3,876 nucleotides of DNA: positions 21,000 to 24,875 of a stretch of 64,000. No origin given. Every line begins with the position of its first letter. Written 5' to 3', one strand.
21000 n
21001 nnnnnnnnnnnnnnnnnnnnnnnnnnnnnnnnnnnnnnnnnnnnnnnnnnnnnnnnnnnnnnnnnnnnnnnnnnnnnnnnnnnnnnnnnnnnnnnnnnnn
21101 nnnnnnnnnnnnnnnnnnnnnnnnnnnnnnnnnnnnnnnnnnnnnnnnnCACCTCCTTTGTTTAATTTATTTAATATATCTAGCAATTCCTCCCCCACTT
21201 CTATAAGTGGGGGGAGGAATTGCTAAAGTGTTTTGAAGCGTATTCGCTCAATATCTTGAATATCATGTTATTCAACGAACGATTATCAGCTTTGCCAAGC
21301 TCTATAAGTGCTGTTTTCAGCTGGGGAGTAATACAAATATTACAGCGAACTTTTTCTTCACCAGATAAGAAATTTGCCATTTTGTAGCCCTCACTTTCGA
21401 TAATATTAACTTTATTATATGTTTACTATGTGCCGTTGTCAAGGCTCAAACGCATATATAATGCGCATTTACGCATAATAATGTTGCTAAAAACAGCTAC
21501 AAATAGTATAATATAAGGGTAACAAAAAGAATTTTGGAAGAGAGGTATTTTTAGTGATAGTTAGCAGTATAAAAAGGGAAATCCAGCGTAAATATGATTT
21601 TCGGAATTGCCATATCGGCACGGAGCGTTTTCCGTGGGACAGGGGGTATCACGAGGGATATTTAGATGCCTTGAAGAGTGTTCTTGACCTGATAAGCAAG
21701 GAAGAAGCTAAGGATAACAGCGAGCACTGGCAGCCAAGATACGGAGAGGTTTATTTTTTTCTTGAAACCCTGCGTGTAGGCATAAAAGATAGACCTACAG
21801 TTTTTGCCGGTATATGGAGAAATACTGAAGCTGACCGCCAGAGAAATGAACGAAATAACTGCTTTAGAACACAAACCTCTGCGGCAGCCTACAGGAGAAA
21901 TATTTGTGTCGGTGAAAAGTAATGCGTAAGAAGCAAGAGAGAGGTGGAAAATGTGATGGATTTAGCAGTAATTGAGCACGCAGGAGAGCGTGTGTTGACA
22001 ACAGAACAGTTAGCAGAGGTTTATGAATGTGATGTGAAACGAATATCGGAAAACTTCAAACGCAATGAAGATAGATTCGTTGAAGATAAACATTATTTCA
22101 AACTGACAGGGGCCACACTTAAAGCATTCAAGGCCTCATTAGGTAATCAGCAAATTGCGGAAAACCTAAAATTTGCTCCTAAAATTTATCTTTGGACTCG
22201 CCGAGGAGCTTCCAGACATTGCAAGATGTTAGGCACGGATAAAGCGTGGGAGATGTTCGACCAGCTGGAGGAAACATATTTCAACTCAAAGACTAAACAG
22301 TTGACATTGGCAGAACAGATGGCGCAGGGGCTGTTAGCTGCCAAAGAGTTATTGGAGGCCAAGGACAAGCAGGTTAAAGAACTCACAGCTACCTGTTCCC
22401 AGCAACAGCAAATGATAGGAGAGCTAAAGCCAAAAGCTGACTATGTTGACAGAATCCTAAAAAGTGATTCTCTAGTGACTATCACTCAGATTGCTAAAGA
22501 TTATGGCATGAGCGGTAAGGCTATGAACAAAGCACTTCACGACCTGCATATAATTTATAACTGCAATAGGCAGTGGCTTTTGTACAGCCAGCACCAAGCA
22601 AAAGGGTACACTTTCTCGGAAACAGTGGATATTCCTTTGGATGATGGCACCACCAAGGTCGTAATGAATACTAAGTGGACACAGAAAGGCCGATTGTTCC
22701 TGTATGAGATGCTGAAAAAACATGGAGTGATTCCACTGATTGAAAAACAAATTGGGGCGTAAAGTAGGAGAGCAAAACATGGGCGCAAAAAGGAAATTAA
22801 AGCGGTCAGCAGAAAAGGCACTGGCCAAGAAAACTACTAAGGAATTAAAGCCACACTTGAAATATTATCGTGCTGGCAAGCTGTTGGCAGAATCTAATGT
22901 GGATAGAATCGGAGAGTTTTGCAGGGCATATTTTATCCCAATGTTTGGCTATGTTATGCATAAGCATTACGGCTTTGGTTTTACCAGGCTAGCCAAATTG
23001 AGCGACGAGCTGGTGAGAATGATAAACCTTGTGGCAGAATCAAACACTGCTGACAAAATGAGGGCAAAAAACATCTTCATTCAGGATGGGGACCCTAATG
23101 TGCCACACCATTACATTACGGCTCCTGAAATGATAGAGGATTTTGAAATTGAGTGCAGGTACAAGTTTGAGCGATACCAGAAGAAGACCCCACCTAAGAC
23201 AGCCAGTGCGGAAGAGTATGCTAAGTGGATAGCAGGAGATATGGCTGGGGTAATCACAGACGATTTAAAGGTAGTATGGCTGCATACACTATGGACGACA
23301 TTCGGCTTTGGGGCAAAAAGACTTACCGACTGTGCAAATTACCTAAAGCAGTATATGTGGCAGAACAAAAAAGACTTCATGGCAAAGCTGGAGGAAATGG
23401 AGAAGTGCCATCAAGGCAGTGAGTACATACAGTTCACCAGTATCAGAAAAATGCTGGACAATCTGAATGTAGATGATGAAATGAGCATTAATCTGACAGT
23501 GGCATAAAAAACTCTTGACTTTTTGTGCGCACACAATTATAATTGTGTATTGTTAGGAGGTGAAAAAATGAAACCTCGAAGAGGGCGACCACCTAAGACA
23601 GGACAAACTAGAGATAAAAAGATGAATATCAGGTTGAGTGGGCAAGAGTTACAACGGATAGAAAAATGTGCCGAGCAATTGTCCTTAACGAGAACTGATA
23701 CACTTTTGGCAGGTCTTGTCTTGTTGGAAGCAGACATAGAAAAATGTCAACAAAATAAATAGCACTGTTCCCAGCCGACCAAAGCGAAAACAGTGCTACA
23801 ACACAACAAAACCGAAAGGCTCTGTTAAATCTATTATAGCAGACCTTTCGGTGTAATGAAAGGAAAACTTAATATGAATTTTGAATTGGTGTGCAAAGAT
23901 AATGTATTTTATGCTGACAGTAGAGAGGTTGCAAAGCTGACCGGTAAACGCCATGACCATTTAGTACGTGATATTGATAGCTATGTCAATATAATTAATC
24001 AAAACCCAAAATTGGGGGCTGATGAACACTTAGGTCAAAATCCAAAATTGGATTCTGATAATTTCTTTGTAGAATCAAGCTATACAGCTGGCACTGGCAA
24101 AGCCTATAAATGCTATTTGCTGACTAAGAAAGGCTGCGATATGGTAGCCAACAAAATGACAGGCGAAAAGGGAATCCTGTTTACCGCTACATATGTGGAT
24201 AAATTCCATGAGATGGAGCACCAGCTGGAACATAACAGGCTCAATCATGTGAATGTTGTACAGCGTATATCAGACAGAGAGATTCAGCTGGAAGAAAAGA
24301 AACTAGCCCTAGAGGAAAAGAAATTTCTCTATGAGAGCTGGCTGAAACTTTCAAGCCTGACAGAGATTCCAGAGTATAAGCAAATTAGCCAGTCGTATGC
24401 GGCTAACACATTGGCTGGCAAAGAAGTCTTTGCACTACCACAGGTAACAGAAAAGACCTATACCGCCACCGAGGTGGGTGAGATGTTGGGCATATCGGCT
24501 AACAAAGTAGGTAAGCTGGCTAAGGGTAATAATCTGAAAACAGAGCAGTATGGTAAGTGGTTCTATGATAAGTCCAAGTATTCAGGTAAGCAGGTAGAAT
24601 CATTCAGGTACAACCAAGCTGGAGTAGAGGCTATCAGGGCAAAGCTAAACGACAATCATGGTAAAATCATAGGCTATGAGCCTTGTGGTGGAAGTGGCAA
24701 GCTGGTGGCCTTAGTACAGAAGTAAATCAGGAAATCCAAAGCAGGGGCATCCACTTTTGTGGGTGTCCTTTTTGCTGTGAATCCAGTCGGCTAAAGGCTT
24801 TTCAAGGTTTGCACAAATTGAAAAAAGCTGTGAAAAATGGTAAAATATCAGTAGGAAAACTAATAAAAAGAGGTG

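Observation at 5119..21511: Shared operator motif links the cI/cro switch to a distant antirepressor promoter, arranged like P22 immI and separated by an IS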

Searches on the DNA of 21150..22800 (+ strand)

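Call 13: search_dna_similar(query=window:21150-22800:+, collection=phages, mode=distant, max_rows=20)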
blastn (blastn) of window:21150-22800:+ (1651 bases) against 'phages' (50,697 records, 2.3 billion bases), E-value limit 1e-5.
Records with a match: 23; places in all: 24; records where one place covers at least 80% of the query: 0.
Best place of each record, by identity: 80-90% 1; 60-80% 22.
By first word of the organism name: Clostridium 10; Clostridioides 6; Erysipelothrix 2; Paenibacillus 2; Staphylococcus 1; Lactobacillus 1; Enterococcus 1.
By host as written in the record: - 3; Clostridioides difficile 3; Erysipelothrix rhusiopathiae 2; Clostridium tetani ATCC 19406 2; Clostridium tetani C2 2; Clostridium tetani ATCC 9441 2; Paenibacillus glucanolyticus P073A 2; Clostridioides sp. ES-S-0173-01 1; and 6 more.
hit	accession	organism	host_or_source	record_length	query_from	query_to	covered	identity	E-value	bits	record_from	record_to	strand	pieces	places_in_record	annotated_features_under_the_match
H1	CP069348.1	Clostridioides phage pCD1602_4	water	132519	1252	1560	19%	68.3%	5e-20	106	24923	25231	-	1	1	record has no annotation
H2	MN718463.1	Clostridium phage phiCDKH01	Clostridioides difficile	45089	1260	1569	19%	67.6%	7e-18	99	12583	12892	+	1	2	antirepressor protein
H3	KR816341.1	Erysipelothrix phage SE-1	Erysipelothrix rhusiopathiae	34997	1260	1567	19%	67.8%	6e-19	102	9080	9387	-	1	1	kilA protein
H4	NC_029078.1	Erysipelothrix phage SE-1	Erysipelothrix rhusiopathiae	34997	1260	1567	19%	67.8%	6e-19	102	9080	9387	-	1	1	anti-repressor Ant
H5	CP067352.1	Clostridioides phage ES-S-0173-01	Clostridioides sp. ES-S-0173-01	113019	1254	1560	19%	67.9%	2e-19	104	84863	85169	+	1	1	record has no annotation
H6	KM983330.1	Clostridium phage phiCT19406A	Clostridium tetani ATCC 19406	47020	1251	1549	18%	68.3%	6e-13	83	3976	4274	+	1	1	kilA anti-repressor protein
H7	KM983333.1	Clostridium phage phiCTC2A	Clostridium tetani C2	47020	1251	1549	18%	68.3%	6e-13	83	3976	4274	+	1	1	kilA anti-repressor protein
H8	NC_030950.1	Clostridium phage phiCT19406A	Clostridium tetani ATCC 19406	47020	1251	1549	18%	68.3%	6e-13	83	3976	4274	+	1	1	antirepressor KilAC domain-containing protein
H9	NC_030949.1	Clostridium phage phiCTC2A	Clostridium tetani C2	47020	1251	1549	18%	68.3%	6e-13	83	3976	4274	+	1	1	antirepressor KilAC domain-containing protein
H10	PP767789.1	Clostridioides phage phiCDKH02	Clostridioides difficile CD500-12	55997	1260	1569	19%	65.7%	1e-9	72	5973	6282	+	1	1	antirepressor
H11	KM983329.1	Clostridium phage phiCT9441A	Clostridium tetani ATCC 9441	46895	1251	1549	18%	67.6%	3e-10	74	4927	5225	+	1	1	antirepressor KilAC domain protein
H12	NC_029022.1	Clostridium phage phiCT9441A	Clostridium tetani ATCC 9441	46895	1251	1549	18%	67.6%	3e-10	74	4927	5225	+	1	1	antirepressor KilAC domain-containing protein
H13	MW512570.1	Clostridioides phage CD1801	Clostridioides difficile CD1801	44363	849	1135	17%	69.7%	4e-21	109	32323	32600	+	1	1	putative anti-repressor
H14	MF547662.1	Clostridioides phage LIBA6276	Clostridioides difficile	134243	1254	1546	18%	68.1%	3e-16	94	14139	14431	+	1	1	anti-repressor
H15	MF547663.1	Clostridioides phage LIBA2945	Clostridioides difficile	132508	1254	1546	18%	68.1%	3e-16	94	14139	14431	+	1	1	anti-repressor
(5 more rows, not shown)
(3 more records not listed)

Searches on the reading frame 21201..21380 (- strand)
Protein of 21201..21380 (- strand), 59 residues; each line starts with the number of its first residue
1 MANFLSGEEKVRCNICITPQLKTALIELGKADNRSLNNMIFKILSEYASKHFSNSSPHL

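Call 9: search_protein_families(library=pfam, proteins=[window:21201-21380:-], max_evalue=0.01)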
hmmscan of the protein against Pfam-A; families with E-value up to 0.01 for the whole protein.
window:21201-21380:- (59 aa): 0 families

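Call 59: search_protein_families(library=phrogs, proteins=[window:21201-21380:-], max_evalue=0.01)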
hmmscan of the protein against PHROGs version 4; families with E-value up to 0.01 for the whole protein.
window:21201-21380:- (59 aa): 2 families
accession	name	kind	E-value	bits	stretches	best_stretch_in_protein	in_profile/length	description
phrog_582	-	transcription regulation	6.2e-06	27.5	1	8-52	55-99/105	Arc-like repressor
phrog_795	-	other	0.0027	19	1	8-53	15-60/116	partition protein ATPase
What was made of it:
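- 21201..21380 (-): Small Arc-like (probable ribbon-helix-helix) gene, divergent from the orf122 operon. Intact relatives end ............; here the end is ................ PHROG 582 'Arc-like repressor', E=6e-6 (call 59).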

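Call 64: predict_structure(protein=window:21201-21380:-)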
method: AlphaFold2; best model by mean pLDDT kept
length: 59 residues; sequences in the alignment: 1
mean_pLDDT: 67.7   pTM: 0.37
mean pLDDT of the five models: 67.7, 64.9, 64.0, 61.0, 60.9
residues with pLDDT >= 90: 0; 70-90: 35; 50-70: 11; < 50: 13
segments of 3 or more residues with pLDDT < 50: 1-9, 57-59
pLDDT, mean of each block of 10 residues (from residue 1): 41 65 79 79 85 56
secondary structure, 60 per line:
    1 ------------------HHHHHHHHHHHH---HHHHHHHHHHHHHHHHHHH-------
elements in order: H19-30 H34-52
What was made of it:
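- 21201..21380 (-): AF2 monomer: disordered N-terminus plus two helices (call 64).
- On P22-type immI module: The divergent 59-aa ORF hits PHROG 582 'Arc-like repressor' at E=6e-6 (call 59) and has a coil-helix-helix topology (call 64).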

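Call 79: fold_search(model_id=the predicted structure, library=pdb)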
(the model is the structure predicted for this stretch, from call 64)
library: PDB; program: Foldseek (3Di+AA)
matches with E <= 10: 1; with E <= 0.001: 0
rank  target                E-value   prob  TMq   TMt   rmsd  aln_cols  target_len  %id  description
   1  4ynh_B                9.3e+00  0.08  0.41  0.41   9.4        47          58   17  Structure of the C. elegans SAS-5 Implico dimerization domain (released 2015-06-10)
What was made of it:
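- Tried and rejected: The AF2 monomer has low confidence (pLDDT 68) and Foldseek against the PDB found nothing (calls 64, 79).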

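Call 81: search_protein_families(library=pfam, proteins=[window:21201-21380:-], max_evalue=10)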
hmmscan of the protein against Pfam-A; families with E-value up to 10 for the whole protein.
window:21201-21380:- (59 aa): 0 families

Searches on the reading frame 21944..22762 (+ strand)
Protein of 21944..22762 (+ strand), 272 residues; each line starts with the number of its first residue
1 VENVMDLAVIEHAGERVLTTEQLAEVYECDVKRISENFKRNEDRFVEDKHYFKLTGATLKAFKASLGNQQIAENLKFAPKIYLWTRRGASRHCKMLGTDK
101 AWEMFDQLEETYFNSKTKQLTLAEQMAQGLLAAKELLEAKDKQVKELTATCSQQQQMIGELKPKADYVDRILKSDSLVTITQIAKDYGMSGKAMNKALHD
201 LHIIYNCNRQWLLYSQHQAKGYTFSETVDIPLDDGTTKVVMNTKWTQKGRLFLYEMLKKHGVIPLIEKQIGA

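Call 9: search_protein_families(library=pfam, proteins=[window:21944-22762:+], max_evalue=0.01)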
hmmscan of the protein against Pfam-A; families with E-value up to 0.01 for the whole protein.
window:21944-22762:+ (272 aa): 2 families
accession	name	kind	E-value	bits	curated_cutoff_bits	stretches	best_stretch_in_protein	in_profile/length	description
PF03374.19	ANT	-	4.2e-33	114.4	25.3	1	156-259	2-107/108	Phage antirepressor protein KilAC domain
PF10543.14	ORF6N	-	8.2e-24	84.2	27.8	1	8-95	2-86/86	ORF6N domain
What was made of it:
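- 21956..22762 (+): ORF6N + KilAC 'antirepressor'-family gene, 268 aa; a variable cassette. Pfam ANT E=4e-33 and ORF6N E=8e-24 (call 9).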

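Call 59: search_protein_families(library=phrogs, proteins=[window:21944-22762:+], max_evalue=0.01)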
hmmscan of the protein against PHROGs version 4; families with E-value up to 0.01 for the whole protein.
window:21944-22762:+ (272 aa): 17 families
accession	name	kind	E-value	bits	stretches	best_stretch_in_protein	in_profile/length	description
phrog_63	-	transcription regulation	3e-48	166.2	1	5-269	120-367/431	anti-repressor Ant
phrog_1760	-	transcription regulation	1.1e-41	144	1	4-147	7-147/232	anti-repressor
phrog_130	-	transcription regulation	1.1e-38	134.5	1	124-268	277-419/480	anti-repressor Ant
phrog_2379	-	transcription regulation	2.2e-36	126.3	1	4-161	7-160/187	anti-repressor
phrog_4792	-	transcription regulation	8.5e-34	118.4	1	6-175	14-190/268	anti-repressor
phrog_373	-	transcription regulation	2.3e-32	113.7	1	3-188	85-259/373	anti-repressor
phrog_8244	-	unknown function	3.5e-30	106.4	1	4-118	7-122/383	-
phrog_7755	-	transcription regulation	6e-29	102.4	1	4-117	121-230/282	anti-repressor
phrog_1726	-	transcription regulation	2.1e-28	100.9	1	7-196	7-211/264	anti-repressor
phrog_25289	-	unknown function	6.3e-27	94.7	1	194-269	1-76/79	-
phrog_2127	-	transcription regulation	1.2e-19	72.2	1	3-125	10-135/313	anti-repressor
phrog_377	-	transcription regulation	5.2e-19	69.9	1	7-198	10-181/213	anti-repressor Ant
phrog_4936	-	transcription regulation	3.5e-10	41.2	1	7-142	31-147/257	transcriptional regulator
phrog_4608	-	transcription regulation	2.1e-09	38.4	1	6-239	11-254/268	anti-repressor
phrog_22471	-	unknown function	1.9e-07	32.4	1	95-149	1-55/161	-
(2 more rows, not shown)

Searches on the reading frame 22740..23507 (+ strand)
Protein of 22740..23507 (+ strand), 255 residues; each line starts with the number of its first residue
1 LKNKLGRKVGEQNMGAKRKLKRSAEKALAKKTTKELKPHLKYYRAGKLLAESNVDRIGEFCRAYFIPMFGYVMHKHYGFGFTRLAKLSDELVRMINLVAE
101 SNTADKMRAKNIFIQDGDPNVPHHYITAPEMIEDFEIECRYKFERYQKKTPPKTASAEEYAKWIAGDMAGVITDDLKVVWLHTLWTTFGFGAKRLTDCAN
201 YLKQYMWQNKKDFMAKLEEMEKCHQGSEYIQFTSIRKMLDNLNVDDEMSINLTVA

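Call 9: search_protein_families(library=pfam, proteins=[window:22740-23507:+], max_evalue=0.01)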
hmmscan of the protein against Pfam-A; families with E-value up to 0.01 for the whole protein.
window:22740-23507:+ (255 aa): 1 family
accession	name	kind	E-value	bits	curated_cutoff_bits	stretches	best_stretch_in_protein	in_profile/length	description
PF15510.12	CENP-W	-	0.0059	17.3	25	0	17-53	10-46/88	CENP-W protein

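Call 59: search_protein_families(library=phrogs, proteins=[window:22779-23507:+], max_evalue=0.01)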
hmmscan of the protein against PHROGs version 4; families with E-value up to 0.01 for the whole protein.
window:22779-23507:+ (242 aa): 2 families
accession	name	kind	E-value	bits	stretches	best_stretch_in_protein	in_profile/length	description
phrog_37395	-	unknown function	3.8e-05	25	0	165-211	134-179/210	-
phrog_21380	-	unknown function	0.0085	17.4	0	191-232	14-56/91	-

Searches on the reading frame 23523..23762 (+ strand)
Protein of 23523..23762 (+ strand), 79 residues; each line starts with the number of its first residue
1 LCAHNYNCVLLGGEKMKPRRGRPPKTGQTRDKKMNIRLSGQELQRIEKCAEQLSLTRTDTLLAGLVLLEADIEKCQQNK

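Call 9: search_protein_families(library=pfam, proteins=[window:23523-23762:+], max_evalue=0.01)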
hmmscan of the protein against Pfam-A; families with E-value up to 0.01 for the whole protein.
window:23523-23762:+ (79 aa): 1 family
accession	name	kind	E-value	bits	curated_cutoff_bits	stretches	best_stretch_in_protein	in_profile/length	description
PF21983.2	NikA-like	-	0.0055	17.3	27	1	29-58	2-31/72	Mobilization protein NikA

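Call 59: search_protein_families(library=phrogs, proteins=[window:23568-23762:+], max_evalue=0.01)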
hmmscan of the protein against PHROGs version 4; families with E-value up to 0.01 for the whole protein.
window:23568-23762:+ (64 aa): 1 family
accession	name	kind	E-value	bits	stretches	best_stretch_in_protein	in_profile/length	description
phrog_876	-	transcription regulation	2.3e-07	31.6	1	1-63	54-114/239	transcriptional repressor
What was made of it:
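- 23568..23762 (+): 64-aa NikA/RHH-like small regulator. PHROG 876 transcriptional repressor, E=2e-7 (call 59).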

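Call 81: search_protein_families(library=pfam, proteins=[window:23568-23762:+], max_evalue=10)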
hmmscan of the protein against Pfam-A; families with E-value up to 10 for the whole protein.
window:23568-23762:+ (64 aa): 1 family
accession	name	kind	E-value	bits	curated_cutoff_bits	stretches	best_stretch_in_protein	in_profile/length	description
PF21983.2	NikA-like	-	0.0035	17.9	27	1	14-43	2-31/72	Mobilization protein NikA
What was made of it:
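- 23568..23762 (+): Pfam NikA-like, weak (calls 9, 81).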

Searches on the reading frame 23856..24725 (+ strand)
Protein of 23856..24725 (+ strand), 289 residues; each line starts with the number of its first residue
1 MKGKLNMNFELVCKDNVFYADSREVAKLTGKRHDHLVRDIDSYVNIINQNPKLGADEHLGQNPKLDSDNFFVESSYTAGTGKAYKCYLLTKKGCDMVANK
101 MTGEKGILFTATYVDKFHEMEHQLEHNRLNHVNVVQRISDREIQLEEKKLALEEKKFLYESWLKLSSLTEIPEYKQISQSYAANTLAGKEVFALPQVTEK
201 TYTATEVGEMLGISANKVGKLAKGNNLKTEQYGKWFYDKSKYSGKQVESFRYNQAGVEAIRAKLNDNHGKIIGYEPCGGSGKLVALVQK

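Call 9: search_protein_families(library=pfam, proteins=[window:23856-24725:+], max_evalue=0.01)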
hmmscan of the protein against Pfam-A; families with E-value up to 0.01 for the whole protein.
window:23856-24725:+ (289 aa): 2 families
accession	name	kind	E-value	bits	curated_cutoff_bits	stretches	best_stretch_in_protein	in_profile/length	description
PF09669.15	Phage_pRha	-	8.7e-25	87.6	29.9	1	21-121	2-90/91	Phage regulatory protein Rha (Phage_pRha)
PF12728.13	HTH_17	-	0.0016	19.1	27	1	202-240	2-41/51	Helix-turn-helix domain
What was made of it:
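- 23874..24725 (+): Rha-family protein, 283 aa, a conserved operon member also annotated 'anti-repressor' in PHROGs. Pfam Phage_pRha E=9e-25 (call 9).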

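Call 59: search_protein_families(library=phrogs, proteins=[window:23856-24725:+], max_evalue=0.01)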
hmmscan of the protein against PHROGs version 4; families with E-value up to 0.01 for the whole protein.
window:23856-24725:+ (289 aa): 16 families
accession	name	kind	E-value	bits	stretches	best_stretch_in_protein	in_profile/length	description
phrog_1726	-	transcription regulation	1.1e-56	193.6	1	21-266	19-260/264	anti-repressor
phrog_32874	-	unknown function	1.5e-27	97.3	1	162-258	7-103/114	-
phrog_373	-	transcription regulation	8.8e-27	95.4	1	8-136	88-200/373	anti-repressor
phrog_7940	-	unknown function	1.3e-24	88.2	1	161-266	145-251/252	-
phrog_63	-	transcription regulation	2.7e-23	84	1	10-231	123-305/431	anti-repressor Ant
phrog_2657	-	transcription regulation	2.5e-16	60.7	1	6-136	10-130/243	transcriptional regulator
phrog_518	-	transcription regulation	1.4e-14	55.2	1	6-128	10-115/268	Rha-like transcriptional regulator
phrog_8235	-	transcription regulation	1.7e-11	45.2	1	12-123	5-104/219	anti-repressor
phrog_10324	-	transcription regulation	2.4e-11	44.9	1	22-126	8-96/205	anti-repressor Ant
phrog_995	-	transcription regulation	6.8e-11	43.1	1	71-132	155-216/307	transcriptional regulator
phrog_4936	-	transcription regulation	1.1e-07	33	1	17-154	12-153/257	transcriptional regulator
phrog_821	-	transcription regulation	2.1e-07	31.8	1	68-126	196-253/324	transcriptional regulator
phrog_18886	-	unknown function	1.1e-06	29.2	1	15-133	14-119/269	-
phrog_130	-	transcription regulation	5.4e-06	26.7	1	199-267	322-411/480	anti-repressor Ant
phrog_7168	-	DNA, RNA and nucleotide metabolism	0.0053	17.2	1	95-233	138-271/284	homing endonuclease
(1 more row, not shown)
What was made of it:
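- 23874..24725 (+): PHROG 1726 E=1e-56 (call 59).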
